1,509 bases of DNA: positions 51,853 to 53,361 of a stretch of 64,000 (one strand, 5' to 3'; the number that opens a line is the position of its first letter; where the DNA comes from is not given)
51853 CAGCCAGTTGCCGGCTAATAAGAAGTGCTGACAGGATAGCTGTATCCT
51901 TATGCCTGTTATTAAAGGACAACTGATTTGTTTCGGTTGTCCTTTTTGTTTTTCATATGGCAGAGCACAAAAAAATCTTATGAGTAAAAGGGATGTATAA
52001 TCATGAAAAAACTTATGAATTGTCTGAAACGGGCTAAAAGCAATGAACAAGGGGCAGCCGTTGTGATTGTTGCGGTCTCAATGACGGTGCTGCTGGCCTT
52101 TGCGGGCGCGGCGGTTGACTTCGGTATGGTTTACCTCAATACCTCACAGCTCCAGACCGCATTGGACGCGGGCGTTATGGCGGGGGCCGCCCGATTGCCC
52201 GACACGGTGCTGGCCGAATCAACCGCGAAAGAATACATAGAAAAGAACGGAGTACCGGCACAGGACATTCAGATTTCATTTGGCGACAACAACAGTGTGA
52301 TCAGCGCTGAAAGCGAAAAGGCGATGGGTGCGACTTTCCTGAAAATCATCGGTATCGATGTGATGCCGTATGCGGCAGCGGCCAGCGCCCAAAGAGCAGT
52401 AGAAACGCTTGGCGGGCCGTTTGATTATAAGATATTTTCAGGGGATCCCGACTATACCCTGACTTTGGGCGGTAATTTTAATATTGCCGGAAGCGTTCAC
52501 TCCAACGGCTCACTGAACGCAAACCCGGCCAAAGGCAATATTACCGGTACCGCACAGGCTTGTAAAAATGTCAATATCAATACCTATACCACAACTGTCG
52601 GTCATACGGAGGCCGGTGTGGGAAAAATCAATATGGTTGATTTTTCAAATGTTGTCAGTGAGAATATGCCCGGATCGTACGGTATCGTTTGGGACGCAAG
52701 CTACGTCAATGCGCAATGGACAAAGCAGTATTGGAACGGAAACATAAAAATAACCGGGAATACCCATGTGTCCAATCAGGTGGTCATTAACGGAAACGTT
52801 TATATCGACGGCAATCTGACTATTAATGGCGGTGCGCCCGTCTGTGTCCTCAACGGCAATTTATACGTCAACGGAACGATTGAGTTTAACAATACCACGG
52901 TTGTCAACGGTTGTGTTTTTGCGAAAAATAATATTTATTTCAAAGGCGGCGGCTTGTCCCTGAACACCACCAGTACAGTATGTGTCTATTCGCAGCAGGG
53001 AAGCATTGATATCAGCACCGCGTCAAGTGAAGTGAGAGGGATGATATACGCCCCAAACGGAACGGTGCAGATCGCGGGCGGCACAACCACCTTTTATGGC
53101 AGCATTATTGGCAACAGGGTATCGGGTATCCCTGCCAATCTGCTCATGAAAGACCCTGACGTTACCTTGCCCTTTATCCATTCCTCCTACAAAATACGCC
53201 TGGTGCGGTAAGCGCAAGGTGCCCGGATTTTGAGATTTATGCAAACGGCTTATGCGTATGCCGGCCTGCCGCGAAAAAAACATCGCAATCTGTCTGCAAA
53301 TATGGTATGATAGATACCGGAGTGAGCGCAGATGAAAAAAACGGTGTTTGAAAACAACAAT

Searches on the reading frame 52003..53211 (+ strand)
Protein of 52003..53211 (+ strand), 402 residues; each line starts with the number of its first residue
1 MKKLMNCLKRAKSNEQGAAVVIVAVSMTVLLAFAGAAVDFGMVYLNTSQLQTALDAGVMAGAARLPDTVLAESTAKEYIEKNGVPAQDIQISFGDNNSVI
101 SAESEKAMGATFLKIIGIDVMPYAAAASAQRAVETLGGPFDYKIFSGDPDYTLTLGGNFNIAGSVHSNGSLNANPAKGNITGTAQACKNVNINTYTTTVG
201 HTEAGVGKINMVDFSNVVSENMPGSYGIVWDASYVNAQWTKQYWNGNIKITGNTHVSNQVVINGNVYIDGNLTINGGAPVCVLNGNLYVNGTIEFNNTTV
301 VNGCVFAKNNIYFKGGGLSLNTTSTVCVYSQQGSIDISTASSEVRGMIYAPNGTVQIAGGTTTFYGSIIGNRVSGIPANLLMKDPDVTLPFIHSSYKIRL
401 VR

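Call 5: search_protein_families(library=pfam, proteins=[window:52003-53211:+], max_evalue=0.01)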
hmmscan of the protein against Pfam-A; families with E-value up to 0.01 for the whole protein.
window:52003-53211:+ (402 aa): 3 families
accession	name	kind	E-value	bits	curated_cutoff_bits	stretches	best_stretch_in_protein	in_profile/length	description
PF23981.1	DUF7305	-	2e-09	38.1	27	1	259-373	73-168/185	Domain of unknown function (DUF7305)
PF13400.11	Tad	-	4.1e-07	30.7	22.3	1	17-64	1-47/47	Putative Flp pilus-assembly TadE/G-like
PF04519.19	Bactofilin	-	0.00032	21.3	27.9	1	245-311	26-86/98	Polymer-forming cytoskeletal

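Call 6: search_protein_families(library=ncbifam, proteins=[window:52003-53211:+], max_evalue=1)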
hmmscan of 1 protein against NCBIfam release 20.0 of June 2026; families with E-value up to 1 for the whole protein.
window:52003-53211:+ (402 aa): 1 family
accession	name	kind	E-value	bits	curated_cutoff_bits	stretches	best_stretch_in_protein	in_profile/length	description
TIGR03816.1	tadE_like_DECH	hypoth_equivalog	0.027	14.6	50.95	1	15-84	1-71/109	Rv3654c family TadE-like protein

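Call 10: find_encoding_contigs(protein=window:52003-53211:+, flank=3000, max_places=6)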
Protein window:52003-53211:+ (402 aa): 2 contigs read that carry it; 1 place shown.
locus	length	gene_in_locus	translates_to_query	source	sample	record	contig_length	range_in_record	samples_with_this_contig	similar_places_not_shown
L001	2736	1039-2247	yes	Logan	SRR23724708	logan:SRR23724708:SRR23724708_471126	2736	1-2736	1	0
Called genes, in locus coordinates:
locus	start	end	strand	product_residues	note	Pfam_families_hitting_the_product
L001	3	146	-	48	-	?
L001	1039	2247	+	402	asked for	PF13400:Tad (weak), PF23981:DUF7305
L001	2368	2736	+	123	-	?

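Call 11: find_homologous_proteins(query=window:52003-53208:+, max_evalue=0.001)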
Query window:52003-53208:+ (402 aa): 50 proteins with E <= 0.001 among 7415 candidates.
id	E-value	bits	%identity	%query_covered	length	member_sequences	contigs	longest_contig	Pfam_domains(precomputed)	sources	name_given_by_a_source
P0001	2.0e-260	881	100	100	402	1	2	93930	PF23981.2,PF13400.12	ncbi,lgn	-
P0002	2.0e-169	582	66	100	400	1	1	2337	PF23981.2,PF04519.20,PF13400.12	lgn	-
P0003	5.0e-114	399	49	100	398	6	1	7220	PF23981.2,PF13400.12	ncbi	-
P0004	8.0e-112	392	48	98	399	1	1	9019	PF23981.2,PF13400.12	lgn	-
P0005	1.8e-110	388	49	92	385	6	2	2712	PF23981.2,PF04519.20,PF13400.12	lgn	-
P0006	2.7e-109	384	49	95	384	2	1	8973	PF23981.2,PF13400.12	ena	-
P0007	2.7e-109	384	49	95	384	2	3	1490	PF23981.2,PF04519.20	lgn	-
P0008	2.7e-108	381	46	100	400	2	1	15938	PF23981.2,PF13400.12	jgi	jgi:cytoskeletal protein CcmA (bactofilin family)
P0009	4.7e-108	380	49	92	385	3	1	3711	PF23981.2,PF04519.20,PF13400.12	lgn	-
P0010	2.6e-107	377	47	91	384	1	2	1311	PF23981.2,PF13400.12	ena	-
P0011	1.4e-106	375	48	96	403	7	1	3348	PF23981.2,PF04519.20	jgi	-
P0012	1.5e-106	375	47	95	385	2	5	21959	PF23981.2,PF04519.20,PF13400.12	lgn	-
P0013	1.5e-106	375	49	92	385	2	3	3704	PF23981.2,PF04519.20,PF13400.12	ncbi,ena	-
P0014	7.8e-106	372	45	99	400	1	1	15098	PF23981.2,PF13400.12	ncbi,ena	-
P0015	1.3e-105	372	46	100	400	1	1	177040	PF23981.2,PF13400.12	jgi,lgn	-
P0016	5.8e-105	370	46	98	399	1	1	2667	PF23981.2,PF13400.12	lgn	-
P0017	2.4e-104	368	47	98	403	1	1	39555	PF23981.2,PF13400.12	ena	-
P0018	8.0e-102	359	47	92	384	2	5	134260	PF23981.2,PF04519.20,PF13400.12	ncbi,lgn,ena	-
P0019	2.1e-101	358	47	92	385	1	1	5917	PF23981.2,PF13400.12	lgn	-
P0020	4.6e-101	357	48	94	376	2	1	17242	PF23981.2,PF04519.20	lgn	-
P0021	4.7e-100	353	47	97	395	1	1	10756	PF23981.2,PF13400.12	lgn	-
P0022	4.0e-99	350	45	97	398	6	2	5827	PF23981.2,PF07811.18,PF13400.12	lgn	-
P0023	1.4e-97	345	46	95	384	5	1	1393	PF23981.2,PF04519.20,PF13400.12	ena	-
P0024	1.4e-96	342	46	99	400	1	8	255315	PF23981.2,PF13400.12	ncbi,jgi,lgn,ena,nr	ncbi:MAG TPA: pilus assembly protein TadG-related protein [Oscillospiraceae bacterium]|nr:pilus asse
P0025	1.5e-96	342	42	95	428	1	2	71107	PF23981.2,PF13400.12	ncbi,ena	-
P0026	3.1e-96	341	45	100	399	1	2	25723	PF23981.2,PF13400.12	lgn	-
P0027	3.6e-95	337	44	97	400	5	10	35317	PF23981.2,PF13400.12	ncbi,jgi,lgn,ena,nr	ncbi:MAG TPA: pilus assembly protein TadG-related protein [Clostridiales bacterium]|nr:pilus assembl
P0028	9.5e-95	336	45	96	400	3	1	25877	PF23981.2,PF13400.12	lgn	-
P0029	1.9e-94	335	44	96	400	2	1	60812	PF23981.2,PF13400.12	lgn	-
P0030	2.2e-94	335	42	95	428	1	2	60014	PF23981.2,PF13400.12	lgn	-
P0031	1.4e-92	329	47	89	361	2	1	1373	PF23981.2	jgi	-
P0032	1.5e-92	329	45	95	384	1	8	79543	PF23981.2,PF13400.12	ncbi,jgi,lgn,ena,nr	ncbi:MAG: hypothetical protein BWY35_01236 [Firmicutes bacterium ADurb.Bin248]|nr:MAG: hypothetical 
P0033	3.9e-92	327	42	95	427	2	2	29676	PF23981.2,PF13400.12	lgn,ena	-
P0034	1.3e-91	326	44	97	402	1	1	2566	PF23981.2,PF13400.12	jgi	-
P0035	3.9e-91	324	39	95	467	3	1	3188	PF23981.2,PF13400.12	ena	-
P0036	4.4e-91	324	38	95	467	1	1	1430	PF23981.2,PF13400.12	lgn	-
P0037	1.0e-89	319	38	93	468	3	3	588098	PF23981.2,PF13400.12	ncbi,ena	-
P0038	9.3e-89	316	39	95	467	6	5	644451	PF23981.2,PF13400.12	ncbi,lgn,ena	-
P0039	1.4e-88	316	37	93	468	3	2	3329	PF23981.2,PF13400.12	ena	-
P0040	4.7e-88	314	43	95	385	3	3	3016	PF23981.2,PF04519.20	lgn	-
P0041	2.0e-86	309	37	95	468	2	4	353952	PF23981.2,PF13400.12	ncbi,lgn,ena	-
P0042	2.0e-86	309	37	95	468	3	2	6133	PF23981.2,PF13400.12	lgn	-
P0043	2.4e-81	292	35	95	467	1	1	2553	PF23981.2,PF13400.12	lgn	-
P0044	2.4e-81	292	36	95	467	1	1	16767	PF23981.2,PF13400.12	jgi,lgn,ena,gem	-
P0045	1.5e-77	279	49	72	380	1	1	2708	PF13400.12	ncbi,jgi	jgi:cytoskeletal protein CcmA (bactofilin family)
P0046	3.2e-25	107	30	93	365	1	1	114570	PF23981.2,PF13400.12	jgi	-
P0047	1.5e-22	98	27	94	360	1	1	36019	PF23981.2,PF13400.12,PF03961.20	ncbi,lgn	ncbi:MAG: pilus assembly protein TadG-related protein [Acidobacteriota bacterium]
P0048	1.7e-10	59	25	92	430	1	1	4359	PF13400.12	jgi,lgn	jgi:hypothetical protein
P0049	4.1e-6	44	33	31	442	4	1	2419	PF00092.35,PF13519.13,PF13400.12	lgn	-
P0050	3.0e-5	41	24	86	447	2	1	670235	PF00092.35,PF13519.13,PF13400.12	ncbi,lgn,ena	-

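Call 15: find_related_loci(query=A2, collection=genome_contigs, flank=4000)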
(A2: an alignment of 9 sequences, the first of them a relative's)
Query A2 (402 aa) in genome_contigs; peptide patterns used: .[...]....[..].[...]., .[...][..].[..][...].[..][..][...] (x = any residue, [..] = any of these).
207 stretches matched a pattern; 42 encode a relative of the query (tblastn E <= 1e-3); 42 distinct loci.
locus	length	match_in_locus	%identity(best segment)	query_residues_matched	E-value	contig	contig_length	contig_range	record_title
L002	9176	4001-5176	50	8-402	8e-117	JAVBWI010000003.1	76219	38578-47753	MAG: Clostridia bacterium isolate ZNE14_Bin7 all_Scaff002017, whole genome shotgun sequence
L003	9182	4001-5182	47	10-402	7e-112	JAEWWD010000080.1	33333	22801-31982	MAG: Bacillota bacterium isolate OH_SDB_86 k127_1219365, whole genome shotgun sequence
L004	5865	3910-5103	46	2-401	1e-102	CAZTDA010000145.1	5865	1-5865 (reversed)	MAG TPA_asm: uncultured Eubacteriales bacterium isolate SRP220891_co1_162 genome assembly, contig: NODE_27170_length_586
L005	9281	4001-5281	42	20-402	2e-99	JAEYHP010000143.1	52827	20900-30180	MAG: Bacillota bacterium isolate OH_HFB_328 k127_2520672, whole genome shotgun sequence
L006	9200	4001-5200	43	1-402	6e-97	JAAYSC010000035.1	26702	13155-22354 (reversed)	MAG: Clostridiales bacterium isolate AS23ysBPME_277 159896_AS23, whole genome shotgun sequence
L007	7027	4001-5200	45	4-402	3e-96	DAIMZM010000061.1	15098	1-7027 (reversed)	MAG TPA_asm: Bacillota bacterium isolate CTOTU7645 NODE_6333_length_15098_cov_6.085754, whole genome shotgun sequence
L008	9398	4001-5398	39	20-402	5e-94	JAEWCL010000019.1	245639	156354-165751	MAG: Bacillota bacterium isolate OH_PBB_3 k127_993683, whole genome shotgun sequence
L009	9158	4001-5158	44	1-392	3e-92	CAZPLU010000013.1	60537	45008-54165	MAG TPA_asm: uncultured Eubacteriales bacterium isolate binchicken_co39_213 genome assembly, contig: NODE_1085_length_60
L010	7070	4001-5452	37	7-402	2e-89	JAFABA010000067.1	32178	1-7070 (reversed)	MAG: Bacillota bacterium isolate OH_SBB_106 k127_679224, whole genome shotgun sequence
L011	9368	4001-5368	38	31-402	5e-87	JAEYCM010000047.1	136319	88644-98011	MAG: Bacillota bacterium isolate OH_HFB_122 k127_2526041, whole genome shotgun sequence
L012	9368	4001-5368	37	31-402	2e-86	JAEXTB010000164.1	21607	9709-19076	MAG: Bacillota bacterium isolate OH_HBrB_334 k127_1741599, whole genome shotgun sequence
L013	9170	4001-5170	39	3-391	1e-83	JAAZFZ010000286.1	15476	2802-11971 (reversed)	MAG: Clostridiales bacterium isolate AS10tlH2TH_305 302070_AS10, whole genome shotgun sequence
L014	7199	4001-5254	36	1-402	6e-65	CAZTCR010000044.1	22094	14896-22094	MAG TPA_asm: uncultured Eubacteriales bacterium isolate SRP192927_co6_794 genome assembly, contig: NODE_4927_length_2209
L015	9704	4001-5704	29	7-391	7e-39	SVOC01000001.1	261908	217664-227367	MAG: Oscillospiraceae bacterium isolate SIG555 NODE_22_length_261908_cov_29.716439, whole genome shotgun sequence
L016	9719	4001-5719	29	1-391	4e-37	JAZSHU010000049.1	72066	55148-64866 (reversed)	MAG: Acutalibacteraceae bacterium isolate T1900044574_TS20190040.MAGScoT_cleanbin_000045 SGB_475_k141_1341153, whole gen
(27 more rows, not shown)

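Call 25: find_encoding_contigs(protein=P0002, flank=4000, max_places=3)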
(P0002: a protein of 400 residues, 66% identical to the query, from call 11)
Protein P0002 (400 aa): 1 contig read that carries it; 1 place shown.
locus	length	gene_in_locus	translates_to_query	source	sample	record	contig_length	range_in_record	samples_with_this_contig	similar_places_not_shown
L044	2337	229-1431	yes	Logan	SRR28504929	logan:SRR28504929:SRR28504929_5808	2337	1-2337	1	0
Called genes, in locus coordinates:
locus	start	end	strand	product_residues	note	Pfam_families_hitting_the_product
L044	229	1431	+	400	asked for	PF13400:Tad, PF04519:Bactofilin (faint), PF23981:DUF7305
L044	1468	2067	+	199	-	PF11667:DUF3267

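Call 26: find_encoding_contigs(protein=P0024, flank=6000, max_places=2)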
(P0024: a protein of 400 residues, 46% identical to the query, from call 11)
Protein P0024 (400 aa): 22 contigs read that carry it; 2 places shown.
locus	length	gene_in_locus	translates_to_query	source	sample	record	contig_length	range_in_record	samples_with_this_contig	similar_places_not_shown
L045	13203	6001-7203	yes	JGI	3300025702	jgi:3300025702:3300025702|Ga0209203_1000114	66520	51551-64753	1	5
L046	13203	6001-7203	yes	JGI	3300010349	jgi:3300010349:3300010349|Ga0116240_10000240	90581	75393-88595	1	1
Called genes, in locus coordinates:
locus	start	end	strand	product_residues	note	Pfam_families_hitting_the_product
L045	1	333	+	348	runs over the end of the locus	PF00107:ADH_zinc_N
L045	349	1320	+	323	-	PF01408:GFO_IDH_MocA, PF22725:GFO_IDH_MocA_C3, PF02894:GFO_IDH_MocA_C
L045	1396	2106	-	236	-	PF03099:BPL_LplA_LipB, PF02237:BPL_C (weak)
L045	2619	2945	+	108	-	PF01909:NTP_transf_2, PF18765:Polbeta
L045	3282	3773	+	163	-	PF05168:HEPN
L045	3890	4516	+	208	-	PF01478:Peptidase_A24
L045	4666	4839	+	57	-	PF04964:Flp_Fap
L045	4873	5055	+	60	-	PF04964:Flp_Fap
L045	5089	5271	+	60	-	PF04964:Flp_Fap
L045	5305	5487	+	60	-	PF04964:Flp_Fap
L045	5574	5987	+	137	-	PF07811:TadE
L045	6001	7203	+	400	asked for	PF13400:Tad, PF23981:DUF7305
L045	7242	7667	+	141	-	PF07811:TadE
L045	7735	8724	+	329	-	PF13400:Tad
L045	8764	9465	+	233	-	PF08666:SAF, PF16976:RcpC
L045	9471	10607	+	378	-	PF02374:ArsA_ATPase (faint), PF09140:MipZ, PF10609:ParA, PF13614:AAA_31, PF00142:Fer4_NifH (weak), PF01656:CbiA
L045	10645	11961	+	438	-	PF00437:T2SSE, PF27713:UCP018868 (weak)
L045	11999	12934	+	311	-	PF00482:T2SSF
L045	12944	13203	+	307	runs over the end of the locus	PF00482:T2SSF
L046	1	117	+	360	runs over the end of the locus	PF00107:ADH_zinc_N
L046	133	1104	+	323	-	PF01408:GFO_IDH_MocA, PF22725:GFO_IDH_MocA_C3, PF02894:GFO_IDH_MocA_C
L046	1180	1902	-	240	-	PF03099:BPL_LplA_LipB, PF02237:BPL_C (weak)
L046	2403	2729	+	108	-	PF01909:NTP_transf_2, PF18765:Polbeta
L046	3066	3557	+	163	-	PF05168:HEPN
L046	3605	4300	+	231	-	PF01478:Peptidase_A24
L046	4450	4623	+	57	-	PF04964:Flp_Fap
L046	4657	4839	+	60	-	PF04964:Flp_Fap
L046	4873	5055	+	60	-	PF04964:Flp_Fap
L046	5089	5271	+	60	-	PF04964:Flp_Fap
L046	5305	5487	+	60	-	PF04964:Flp_Fap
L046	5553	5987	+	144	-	PF07811:TadE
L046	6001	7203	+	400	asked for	PF13400:Tad, PF23981:DUF7305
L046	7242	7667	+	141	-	PF07811:TadE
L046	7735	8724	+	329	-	PF13400:Tad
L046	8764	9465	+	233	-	PF08666:SAF, PF16976:RcpC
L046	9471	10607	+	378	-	PF02374:ArsA_ATPase (faint), PF09140:MipZ, PF10609:ParA, PF13614:AAA_31, PF00142:Fer4_NifH (weak), PF01656:CbiA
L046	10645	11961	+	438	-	PF00437:T2SSE, PF27713:UCP018868 (weak)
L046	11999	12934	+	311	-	PF00482:T2SSF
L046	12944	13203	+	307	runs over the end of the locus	PF00482:T2SSF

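Call 27: find_encoding_contigs(protein=P0015, flank=6000, max_places=2)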
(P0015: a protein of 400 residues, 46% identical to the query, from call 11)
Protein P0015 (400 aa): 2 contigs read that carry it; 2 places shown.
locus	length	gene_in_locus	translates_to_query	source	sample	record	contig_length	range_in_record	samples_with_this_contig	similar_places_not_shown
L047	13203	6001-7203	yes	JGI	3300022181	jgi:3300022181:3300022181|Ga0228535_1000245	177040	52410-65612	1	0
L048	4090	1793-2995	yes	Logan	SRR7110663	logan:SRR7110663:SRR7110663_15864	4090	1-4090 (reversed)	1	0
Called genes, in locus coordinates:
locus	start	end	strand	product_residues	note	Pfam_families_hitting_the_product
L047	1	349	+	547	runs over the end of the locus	PF01841:Transglut_core, PF00395:SLH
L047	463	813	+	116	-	PF12728:HTH_17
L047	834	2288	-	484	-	-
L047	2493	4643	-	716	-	PF12437:GSIII_N, PF00120:Gln-synt_C, PF18318:Gln-synt_C-ter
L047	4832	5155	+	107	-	PF06865:Ppnp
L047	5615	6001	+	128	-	PF07811:TadE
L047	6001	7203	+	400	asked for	PF13400:Tad, PF23981:DUF7305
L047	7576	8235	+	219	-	-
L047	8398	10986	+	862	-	PF02861:Clp_N, PF05621:TniB (weak), PF00004:AAA, PF17871:AAA_lid_9, PF00004:AAA, PF07724:AAA_2, PF07728:AAA_5, PF10431:ClpB_D2-small, +11 more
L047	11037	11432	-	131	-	PF01592:NifU_N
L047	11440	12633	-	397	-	PF00266:Aminotran_5, PF01041:DegT_DnrJ_EryC1 (faint)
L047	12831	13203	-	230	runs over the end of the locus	PF00440:TetR_N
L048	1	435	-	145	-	?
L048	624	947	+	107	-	PF06865:Ppnp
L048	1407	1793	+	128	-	PF07811:TadE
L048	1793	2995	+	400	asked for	PF13400:Tad, PF23981:DUF7305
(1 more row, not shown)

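Call 49: predict_structure(alignment_id=A1)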
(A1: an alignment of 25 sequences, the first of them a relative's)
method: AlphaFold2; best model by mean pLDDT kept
length: 402 residues; sequences in the alignment: 25
mean_pLDDT: 86.9   pTM: 0.64
mean pLDDT of the five models: 86.9, 86.6, 86.5, 86.4, 84.7
residues with pLDDT >= 90: 200; 70-90: 164; 50-70: 37; < 50: 1
segments of 3 or more residues with pLDDT < 50: none
pLDDT, mean of each block of 10 residues (from residue 1): 60 64 86 89 92 94 86 94 88 88 91 87 92 72 93 89 93 83 93 89 91 85 91 94 96 95 96 93 95 93 93 75 80 87 84 87 87 85 77 70 87
secondary structure, 60 per line:
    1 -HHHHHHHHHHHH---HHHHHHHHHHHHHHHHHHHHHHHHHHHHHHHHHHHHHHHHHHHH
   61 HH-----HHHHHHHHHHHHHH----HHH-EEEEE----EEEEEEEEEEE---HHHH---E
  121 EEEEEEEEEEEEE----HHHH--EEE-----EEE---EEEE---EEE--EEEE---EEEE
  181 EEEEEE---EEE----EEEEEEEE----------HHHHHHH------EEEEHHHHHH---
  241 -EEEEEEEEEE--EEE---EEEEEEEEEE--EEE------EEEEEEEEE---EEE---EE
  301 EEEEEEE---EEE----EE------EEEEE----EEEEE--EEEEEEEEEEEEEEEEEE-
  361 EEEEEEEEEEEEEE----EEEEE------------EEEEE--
elements in order: H2-13 H17-62 H68-81 E90-94 E99-109 H113-116 E120-133 H138-141 E144-146 E152-154 E158-161 E165-167 E170-173 E177-186 E190-192 E197-204 H215-221 E228-231 H232-237 E242-251 E254-256 E260-269 E272-274 E281-289 E293-295 E299-307 E311-313 E326-330 E335-339 E342-359 E361-374 E379-383 E396-400

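Call 51: fold_search(model_id=the predicted structure, library=pdb)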
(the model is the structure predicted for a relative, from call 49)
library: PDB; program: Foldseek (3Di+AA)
matches with E <= 10: 179; with E <= 0.001: 0
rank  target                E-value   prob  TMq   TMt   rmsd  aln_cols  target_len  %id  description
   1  6eio                  1.9e-03  0.98  0.23  0.35  10.7       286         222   12  Crystal structure of an ice binding protein from an Antarctic Biological Consortium (released 2018-03-28)
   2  6n2b_A                1.4e-02  0.80  0.17  0.19  21.0       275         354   13  The Crystal Structure of Caldicellulosiruptor kristjanssonii Tapirin C-terminal domain (released 2018-12-19)
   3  6qvi_B                1.7e-02  0.69  0.26  0.22  14.4       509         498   10  Crystal structure of competence-associated pilin ComZ from Thermus thermophilus (released 2019-05-29)
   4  6bg8_A                2.3e-02  0.47  0.17  0.25  13.2       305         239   10  Shewanella frigidimarina ice-binding protein_1 DUF3494 Domain (released 2018-03-07)
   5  5uyt_B                2.9e-02  0.82  0.22  0.21  10.8       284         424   13  Crystal structure of ice binding protein from an Antarctic bacterium Flavobacteriaceae (released 2017-10-25)
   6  3wp9                  3.1e-02  0.93  0.26  0.40  10.3       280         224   10  Crystal structure of antifreeze protein from an Antarctic sea ice bacterium Colwellia sp. (released 2014-07-02)
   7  7bwx_A                3.9e-02  0.69  0.20  0.33  12.0       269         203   10  Crystal structure of ice-binding protein from an Antarctic ascomycete, Antarctomyces psychrotrophicus. (released 2020-05-27)
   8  4nuh                  4.7e-02  0.77  0.22  0.34  11.9       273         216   11  Crystal structure of mLeIBP, a capping head region swapped mutant of ice-binding protein (released 2014-04-16)
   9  9lhr_B                4.7e-02  0.35  0.16  0.25  14.2       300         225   11  Crystal structure of Ice binding protein from Candidatus Cryosericum odellii SMC5 (released 2025-09-03)
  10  7ehk                  4.9e-02  0.75  0.22  0.35  11.4       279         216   10  Crystal structure of C107S mutant of FfIBP (released 2022-03-02)
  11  6n2c_A                4.9e-02  0.51  0.19  0.19  22.0       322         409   15  The Crystal Structure of Caldicellulosiruptor hydrothermalis Tapirin C-terminal domain (released 2018-12-19)
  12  8x1o                  6.1e-02  0.57  0.20  0.32  11.6       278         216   10  Crystal structure of M249C/N270C mutant of FfIBP (released 2024-11-13)
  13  9lhn_B                8.9e-02  0.38  0.19  0.28  11.0       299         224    9  Crystal structure of Ice binding protein from Candidatus Cryosericum odellii SMC5 (released 2025-09-03)
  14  5b5h                  9.3e-02  0.54  0.22  0.34  10.8       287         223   11  Hydrophobic ice-binding site confer hyperactivity on antifreeze protein from a snow mold fungus (released 2016-09-28)
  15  8x1l                  9.7e-02  0.51  0.20  0.32  12.1       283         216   10  Crystal structure of S96C/L132C mutant of FfIBP (released 2024-11-13)
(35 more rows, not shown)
